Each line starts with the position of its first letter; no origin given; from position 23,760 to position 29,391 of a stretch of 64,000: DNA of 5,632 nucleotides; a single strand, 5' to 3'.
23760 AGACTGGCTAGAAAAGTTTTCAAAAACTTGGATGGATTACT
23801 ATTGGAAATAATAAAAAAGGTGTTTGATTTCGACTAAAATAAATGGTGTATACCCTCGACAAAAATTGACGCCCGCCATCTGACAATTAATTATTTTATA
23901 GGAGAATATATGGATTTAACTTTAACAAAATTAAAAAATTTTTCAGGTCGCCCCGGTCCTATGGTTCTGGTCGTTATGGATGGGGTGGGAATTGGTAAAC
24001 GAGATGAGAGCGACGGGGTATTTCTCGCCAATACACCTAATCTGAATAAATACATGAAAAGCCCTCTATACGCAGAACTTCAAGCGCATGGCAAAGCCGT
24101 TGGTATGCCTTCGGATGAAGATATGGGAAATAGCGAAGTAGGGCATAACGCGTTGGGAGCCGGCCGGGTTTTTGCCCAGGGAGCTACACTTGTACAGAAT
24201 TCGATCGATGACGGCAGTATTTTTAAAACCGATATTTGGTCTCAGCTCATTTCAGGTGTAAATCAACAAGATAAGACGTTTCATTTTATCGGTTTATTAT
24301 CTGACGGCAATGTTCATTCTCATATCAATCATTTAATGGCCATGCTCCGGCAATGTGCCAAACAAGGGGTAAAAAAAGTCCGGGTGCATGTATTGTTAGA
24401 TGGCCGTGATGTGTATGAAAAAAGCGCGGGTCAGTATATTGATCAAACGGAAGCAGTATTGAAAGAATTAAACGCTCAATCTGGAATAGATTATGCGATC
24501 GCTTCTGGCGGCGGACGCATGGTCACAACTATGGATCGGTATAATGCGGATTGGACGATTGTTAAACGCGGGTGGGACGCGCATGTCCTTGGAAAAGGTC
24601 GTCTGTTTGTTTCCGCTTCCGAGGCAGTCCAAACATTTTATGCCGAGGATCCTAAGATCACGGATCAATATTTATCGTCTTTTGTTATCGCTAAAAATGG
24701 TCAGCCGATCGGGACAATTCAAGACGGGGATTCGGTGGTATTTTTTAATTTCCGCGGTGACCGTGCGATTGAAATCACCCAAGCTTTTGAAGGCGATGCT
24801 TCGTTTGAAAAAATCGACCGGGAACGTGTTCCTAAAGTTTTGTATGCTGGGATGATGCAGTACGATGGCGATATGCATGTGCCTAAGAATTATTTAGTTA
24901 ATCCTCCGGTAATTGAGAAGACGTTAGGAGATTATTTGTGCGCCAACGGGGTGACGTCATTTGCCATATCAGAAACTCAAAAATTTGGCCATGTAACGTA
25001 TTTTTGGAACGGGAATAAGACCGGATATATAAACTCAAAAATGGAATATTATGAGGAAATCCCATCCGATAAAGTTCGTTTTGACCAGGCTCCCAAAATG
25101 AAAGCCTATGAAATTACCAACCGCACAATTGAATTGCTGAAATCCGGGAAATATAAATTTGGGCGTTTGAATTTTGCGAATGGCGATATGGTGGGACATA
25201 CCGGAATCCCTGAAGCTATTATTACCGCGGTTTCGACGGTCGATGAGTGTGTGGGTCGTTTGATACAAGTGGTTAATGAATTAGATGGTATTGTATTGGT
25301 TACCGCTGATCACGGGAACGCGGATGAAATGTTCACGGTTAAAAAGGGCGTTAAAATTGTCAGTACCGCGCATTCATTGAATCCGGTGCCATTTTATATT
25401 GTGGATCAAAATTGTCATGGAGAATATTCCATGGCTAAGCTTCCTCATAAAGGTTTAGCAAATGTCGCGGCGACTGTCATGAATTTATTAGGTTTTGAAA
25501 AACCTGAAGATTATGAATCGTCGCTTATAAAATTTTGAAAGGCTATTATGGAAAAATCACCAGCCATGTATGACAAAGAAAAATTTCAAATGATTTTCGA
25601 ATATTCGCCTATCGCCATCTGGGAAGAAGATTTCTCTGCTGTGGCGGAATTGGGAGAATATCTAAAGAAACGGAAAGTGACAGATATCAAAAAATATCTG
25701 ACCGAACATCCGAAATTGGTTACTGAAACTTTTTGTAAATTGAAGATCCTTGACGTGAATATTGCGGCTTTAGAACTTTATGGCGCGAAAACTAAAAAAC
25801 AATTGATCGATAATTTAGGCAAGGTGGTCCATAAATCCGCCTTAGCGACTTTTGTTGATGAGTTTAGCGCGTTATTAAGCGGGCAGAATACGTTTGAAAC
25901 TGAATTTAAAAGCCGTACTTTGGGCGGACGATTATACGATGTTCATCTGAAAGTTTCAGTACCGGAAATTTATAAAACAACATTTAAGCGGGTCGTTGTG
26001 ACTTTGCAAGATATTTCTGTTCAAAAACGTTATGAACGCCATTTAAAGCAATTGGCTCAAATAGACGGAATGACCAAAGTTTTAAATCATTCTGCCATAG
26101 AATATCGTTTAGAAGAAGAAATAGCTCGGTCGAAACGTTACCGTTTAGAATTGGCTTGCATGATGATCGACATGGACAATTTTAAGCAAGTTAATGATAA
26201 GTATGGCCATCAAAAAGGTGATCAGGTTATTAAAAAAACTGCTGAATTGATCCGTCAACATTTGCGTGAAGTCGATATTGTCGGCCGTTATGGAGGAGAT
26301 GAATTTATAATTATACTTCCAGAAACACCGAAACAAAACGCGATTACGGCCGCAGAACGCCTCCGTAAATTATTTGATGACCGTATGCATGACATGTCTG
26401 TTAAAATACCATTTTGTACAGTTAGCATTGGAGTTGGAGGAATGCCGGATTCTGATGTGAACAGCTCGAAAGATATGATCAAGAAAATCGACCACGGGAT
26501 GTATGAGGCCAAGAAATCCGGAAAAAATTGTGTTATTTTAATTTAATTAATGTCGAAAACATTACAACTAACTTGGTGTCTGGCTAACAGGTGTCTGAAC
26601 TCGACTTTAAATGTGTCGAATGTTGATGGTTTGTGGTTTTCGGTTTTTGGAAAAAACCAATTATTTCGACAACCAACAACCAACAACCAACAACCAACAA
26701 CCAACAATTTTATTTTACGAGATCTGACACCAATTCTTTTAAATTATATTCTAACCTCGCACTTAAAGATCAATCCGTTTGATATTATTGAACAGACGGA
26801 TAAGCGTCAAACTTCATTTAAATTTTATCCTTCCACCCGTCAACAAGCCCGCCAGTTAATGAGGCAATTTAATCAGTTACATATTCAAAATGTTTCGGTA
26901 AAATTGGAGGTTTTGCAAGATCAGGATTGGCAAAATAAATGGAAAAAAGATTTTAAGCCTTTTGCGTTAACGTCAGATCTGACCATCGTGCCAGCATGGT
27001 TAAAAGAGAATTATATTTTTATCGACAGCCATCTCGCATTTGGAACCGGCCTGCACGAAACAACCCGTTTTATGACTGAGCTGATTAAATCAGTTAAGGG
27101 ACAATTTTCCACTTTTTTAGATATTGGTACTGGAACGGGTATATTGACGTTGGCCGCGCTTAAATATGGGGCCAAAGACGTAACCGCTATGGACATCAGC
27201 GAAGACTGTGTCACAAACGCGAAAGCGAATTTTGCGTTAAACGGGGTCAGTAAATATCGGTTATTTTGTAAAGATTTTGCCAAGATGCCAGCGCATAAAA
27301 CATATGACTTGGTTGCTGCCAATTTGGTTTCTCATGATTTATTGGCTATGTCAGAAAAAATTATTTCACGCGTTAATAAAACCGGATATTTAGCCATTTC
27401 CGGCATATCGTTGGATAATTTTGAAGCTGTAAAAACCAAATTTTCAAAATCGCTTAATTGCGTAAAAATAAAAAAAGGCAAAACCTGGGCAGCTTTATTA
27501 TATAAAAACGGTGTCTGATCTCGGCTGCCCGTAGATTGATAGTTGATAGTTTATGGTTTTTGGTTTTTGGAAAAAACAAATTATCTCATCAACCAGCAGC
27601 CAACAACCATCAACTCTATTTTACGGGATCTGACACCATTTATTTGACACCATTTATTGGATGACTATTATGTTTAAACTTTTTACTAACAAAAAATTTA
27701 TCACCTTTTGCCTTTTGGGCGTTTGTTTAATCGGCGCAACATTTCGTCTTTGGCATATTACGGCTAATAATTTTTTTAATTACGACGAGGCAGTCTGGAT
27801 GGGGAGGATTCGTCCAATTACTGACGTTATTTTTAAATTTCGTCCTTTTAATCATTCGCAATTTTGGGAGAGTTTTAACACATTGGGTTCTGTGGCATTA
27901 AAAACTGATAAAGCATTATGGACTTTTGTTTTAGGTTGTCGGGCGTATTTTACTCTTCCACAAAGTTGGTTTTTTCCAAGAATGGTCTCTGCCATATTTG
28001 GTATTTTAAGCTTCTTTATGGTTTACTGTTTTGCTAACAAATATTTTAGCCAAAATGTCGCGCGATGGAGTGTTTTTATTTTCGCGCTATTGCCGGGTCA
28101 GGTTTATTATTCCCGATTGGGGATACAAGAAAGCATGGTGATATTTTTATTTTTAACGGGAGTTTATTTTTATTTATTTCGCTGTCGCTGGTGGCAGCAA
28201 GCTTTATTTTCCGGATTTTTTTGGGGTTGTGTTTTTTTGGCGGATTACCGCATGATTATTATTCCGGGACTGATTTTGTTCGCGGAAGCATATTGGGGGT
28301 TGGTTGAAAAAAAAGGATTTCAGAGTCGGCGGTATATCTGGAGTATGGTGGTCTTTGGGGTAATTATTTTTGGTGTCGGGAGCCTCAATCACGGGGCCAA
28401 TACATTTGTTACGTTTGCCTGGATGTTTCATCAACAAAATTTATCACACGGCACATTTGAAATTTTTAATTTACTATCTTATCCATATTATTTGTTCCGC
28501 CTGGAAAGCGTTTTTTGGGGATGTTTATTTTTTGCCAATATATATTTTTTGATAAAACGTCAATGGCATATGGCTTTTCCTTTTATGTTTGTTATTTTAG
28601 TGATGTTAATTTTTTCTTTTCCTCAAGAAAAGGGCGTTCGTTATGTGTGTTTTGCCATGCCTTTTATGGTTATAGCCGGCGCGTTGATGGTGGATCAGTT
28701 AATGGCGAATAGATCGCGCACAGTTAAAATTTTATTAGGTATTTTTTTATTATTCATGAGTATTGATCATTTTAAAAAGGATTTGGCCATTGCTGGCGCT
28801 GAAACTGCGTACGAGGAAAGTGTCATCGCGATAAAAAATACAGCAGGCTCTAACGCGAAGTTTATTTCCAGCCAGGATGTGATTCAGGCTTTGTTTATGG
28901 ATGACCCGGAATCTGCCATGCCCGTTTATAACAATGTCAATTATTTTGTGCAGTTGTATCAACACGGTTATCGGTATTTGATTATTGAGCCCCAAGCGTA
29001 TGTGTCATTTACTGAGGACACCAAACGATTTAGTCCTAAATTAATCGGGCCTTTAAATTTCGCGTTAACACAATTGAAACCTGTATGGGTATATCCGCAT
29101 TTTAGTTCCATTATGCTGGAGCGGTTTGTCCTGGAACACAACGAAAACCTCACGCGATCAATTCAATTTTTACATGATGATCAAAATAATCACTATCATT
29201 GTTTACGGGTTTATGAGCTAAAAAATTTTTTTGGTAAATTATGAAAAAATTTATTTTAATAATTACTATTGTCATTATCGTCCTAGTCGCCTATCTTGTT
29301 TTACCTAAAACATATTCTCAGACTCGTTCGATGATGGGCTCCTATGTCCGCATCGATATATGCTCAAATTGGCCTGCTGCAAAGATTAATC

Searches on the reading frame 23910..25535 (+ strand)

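Call 65: search_protein_families(library=pfam, proteins=[window:23910-25535:+], max_evalue=0.0001)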
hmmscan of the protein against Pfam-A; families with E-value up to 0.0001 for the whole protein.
window:23910-25535:+ (542 aa): 3 families
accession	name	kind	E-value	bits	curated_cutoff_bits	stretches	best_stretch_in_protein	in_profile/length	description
PF01676.23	Metalloenzyme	-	2.2e-69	234.2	24.3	1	17-531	2-252/252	Metalloenzyme superfamily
PF06415.18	iPGM_N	-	1.9e-68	230.6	27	1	95-319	1-216/217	BPG-independent PGAM N-terminus (iPGM_N)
PF01663.27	Phosphodiest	-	2.8e-06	27.6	23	1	357-474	100-225/342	Type I phosphodiesterase / nucleotide pyrophosphatase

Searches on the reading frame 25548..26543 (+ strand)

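Call 65: search_protein_families(library=pfam, proteins=[window:25548-26543:+], max_evalue=0.0001)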
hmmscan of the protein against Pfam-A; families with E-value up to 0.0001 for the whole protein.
window:25548-26543:+ (332 aa): 1 family
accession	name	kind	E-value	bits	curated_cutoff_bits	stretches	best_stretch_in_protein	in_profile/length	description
PF00990.26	GGDEF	-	1.9e-44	151.7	23.8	1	170-327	1-160/161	Diguanylate cyclase, GGDEF domain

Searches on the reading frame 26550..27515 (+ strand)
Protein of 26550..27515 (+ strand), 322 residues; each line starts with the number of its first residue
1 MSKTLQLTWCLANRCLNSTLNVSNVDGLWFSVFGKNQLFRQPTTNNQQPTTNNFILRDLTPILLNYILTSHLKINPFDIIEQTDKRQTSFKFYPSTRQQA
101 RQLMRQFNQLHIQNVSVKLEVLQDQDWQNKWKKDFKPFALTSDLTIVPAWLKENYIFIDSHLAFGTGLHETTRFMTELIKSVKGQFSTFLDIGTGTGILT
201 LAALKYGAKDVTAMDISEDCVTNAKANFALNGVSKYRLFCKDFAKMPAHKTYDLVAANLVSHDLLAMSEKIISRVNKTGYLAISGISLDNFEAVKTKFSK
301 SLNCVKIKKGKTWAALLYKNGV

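Call 52: search_protein_families(library=pfam, proteins=[window:26550-27515:+], max_evalue=0.0001)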
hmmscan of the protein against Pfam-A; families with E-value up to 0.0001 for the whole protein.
window:26550-27515:+ (322 aa): 7 families
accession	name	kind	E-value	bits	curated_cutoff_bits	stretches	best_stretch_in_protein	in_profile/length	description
PF06325.19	PrmA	-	5.1e-52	177.6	22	1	82-319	51-294/296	Ribosomal protein L11 methyltransferase (PrmA)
PF13649.12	Methyltransf_25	-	3.8e-12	47.2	27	1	190-262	2-76/97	Methyltransferase domain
PF13847.12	Methyltransf_31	-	1.3e-11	44.8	27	1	188-314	6-138/145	Methyltransferase domain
PF08241.18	Methyltransf_11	-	1.2e-09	39.1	21.2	1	190-272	1-80/95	Methyltransferase domain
PF05175.20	MTS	-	2.4e-09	37.5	23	1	170-273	18-120/170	Methyltransferase small domain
PF08242.18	Methyltransf_12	-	6.8e-09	36.8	30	1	190-276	1-89/98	Methyltransferase domain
PF13489.12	Methyltransf_23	-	7.9e-06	26.1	27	1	182-284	16-117/164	Methyltransferase domain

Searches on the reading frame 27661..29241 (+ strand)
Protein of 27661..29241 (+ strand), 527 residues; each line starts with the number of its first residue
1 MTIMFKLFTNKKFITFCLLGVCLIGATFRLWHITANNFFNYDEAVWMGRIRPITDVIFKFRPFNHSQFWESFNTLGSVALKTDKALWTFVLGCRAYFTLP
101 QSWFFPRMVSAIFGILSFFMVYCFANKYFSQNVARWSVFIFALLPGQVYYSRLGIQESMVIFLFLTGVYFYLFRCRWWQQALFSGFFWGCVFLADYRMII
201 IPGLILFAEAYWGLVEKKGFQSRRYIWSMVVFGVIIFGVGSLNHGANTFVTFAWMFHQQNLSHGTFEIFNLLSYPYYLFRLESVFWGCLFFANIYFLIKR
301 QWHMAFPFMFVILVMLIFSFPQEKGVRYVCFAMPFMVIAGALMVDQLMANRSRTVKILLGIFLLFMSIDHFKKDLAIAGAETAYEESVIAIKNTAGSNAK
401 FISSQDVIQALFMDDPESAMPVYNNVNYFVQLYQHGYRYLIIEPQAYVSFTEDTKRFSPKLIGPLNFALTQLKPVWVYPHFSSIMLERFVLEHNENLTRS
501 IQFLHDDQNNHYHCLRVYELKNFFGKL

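Call 65: search_protein_families(library=pfam, proteins=[window:27661-29241:+], max_evalue=0.0001)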
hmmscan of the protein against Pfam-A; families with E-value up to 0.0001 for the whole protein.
window:27661-29241:+ (527 aa): 1 family
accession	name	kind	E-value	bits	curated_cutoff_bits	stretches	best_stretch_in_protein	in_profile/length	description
PF13231.12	PMT_2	-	5e-07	30.5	26.1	1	107-237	25-154/160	Dolichyl-phosphate-mannose-protein mannosyltransferase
